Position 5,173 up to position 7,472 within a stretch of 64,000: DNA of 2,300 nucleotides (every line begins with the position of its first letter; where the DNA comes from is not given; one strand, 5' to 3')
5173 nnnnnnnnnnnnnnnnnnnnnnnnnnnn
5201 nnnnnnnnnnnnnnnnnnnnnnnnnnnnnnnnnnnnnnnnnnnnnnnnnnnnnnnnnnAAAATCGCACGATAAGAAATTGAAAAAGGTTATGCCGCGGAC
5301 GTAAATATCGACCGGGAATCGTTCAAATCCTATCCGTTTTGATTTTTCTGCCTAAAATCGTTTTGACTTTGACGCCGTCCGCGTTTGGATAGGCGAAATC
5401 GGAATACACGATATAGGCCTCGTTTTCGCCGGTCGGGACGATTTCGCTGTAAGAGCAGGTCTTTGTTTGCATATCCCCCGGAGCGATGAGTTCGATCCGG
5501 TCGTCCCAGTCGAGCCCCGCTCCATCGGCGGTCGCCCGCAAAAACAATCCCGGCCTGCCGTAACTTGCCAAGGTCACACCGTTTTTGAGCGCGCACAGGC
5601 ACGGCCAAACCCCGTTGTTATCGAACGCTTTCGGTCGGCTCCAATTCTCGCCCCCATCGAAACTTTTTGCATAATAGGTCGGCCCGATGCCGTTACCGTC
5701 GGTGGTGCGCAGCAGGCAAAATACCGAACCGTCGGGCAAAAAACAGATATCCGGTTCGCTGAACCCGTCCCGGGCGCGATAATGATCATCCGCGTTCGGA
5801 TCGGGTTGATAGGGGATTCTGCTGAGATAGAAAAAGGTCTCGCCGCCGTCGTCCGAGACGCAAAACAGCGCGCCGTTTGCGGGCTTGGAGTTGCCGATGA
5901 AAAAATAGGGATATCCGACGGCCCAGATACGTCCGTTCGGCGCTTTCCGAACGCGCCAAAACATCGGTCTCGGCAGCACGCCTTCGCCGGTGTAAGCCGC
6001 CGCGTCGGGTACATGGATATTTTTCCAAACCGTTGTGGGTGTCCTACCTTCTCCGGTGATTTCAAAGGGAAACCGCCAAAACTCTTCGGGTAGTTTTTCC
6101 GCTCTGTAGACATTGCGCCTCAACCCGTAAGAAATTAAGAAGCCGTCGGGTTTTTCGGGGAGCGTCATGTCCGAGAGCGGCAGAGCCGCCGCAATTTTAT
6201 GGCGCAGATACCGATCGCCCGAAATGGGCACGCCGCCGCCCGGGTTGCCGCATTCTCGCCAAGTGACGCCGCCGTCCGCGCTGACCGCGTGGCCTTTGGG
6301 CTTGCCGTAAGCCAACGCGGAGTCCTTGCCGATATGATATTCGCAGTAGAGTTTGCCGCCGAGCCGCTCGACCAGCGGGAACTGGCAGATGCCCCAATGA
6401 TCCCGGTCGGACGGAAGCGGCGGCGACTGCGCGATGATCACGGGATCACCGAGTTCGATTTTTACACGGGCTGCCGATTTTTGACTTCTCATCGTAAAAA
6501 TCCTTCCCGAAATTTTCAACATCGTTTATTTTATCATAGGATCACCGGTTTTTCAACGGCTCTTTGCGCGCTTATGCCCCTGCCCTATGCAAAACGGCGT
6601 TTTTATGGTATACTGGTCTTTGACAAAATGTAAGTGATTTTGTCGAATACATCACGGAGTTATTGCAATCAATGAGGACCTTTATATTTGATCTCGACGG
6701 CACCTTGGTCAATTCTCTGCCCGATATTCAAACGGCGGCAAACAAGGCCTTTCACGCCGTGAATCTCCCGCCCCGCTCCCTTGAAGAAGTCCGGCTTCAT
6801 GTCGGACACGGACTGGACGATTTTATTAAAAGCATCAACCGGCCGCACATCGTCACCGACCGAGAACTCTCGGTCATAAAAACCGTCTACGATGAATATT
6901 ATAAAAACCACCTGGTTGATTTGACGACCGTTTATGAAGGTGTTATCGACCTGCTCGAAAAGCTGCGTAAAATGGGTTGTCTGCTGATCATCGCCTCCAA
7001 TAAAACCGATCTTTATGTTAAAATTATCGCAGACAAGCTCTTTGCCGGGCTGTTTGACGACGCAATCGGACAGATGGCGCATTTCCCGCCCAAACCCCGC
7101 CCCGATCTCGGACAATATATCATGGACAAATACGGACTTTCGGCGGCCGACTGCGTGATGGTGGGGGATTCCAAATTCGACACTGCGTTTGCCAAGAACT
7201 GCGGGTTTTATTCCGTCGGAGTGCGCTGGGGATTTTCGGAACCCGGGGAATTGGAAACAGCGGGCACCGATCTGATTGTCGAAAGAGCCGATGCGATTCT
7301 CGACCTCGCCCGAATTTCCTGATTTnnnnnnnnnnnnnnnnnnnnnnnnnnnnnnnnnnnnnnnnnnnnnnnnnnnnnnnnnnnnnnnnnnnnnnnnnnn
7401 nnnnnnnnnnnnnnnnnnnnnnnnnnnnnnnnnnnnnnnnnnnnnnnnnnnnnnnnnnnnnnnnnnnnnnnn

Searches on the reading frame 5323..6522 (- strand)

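Call 42: search_protein_families(library=pfam, proteins=[window:5323-6522:-], max_evalue=0.001)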
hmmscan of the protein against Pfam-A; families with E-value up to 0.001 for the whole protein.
window:5323-6522:- (399 aa): 2 families
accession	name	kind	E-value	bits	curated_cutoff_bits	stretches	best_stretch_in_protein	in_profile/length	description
PF02012.26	BNR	-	2.6e-07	30.1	27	0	287-296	3-12/12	BNR/Asp-box repeat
PF13088.12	BNR_2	-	2.2e-05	24.4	31.4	1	216-365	136-271/277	BNR repeat-like domain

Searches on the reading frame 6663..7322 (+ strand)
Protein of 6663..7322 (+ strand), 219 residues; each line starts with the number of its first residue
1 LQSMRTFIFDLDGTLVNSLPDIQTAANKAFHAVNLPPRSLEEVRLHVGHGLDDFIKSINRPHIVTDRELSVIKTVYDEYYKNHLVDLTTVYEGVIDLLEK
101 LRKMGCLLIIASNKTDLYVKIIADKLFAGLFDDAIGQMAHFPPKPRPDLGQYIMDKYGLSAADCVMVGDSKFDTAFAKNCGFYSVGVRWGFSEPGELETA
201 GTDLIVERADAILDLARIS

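Call 42: search_protein_families(library=pfam, proteins=[window:6663-7322:+], max_evalue=0.001)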
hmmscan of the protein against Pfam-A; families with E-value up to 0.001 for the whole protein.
window:6663-7322:+ (219 aa): 5 families
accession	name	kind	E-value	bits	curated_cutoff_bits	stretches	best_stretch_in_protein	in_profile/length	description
PF13419.12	HAD_2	-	1.2e-31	110.6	23.8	1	8-187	2-178/178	Haloacid dehalogenase-like hydrolase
PF00702.32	Hydrolase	-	6e-27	95.7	26.4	1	4-181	1-191/191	haloacid dehalogenase-like hydrolase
PF13242.12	Hydrolase_like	-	2.7e-10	40.4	22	1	144-206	4-69/75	HAD-hyrolase-like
PF12710.13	HAD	-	2.6e-08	35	27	1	8-177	2-188/189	haloacid dehalogenase-like hydrolase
PF13344.12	Hydrolase_6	-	0.00083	19.8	27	0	84-126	9-51/101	Haloacid dehalogenase-like hydrolase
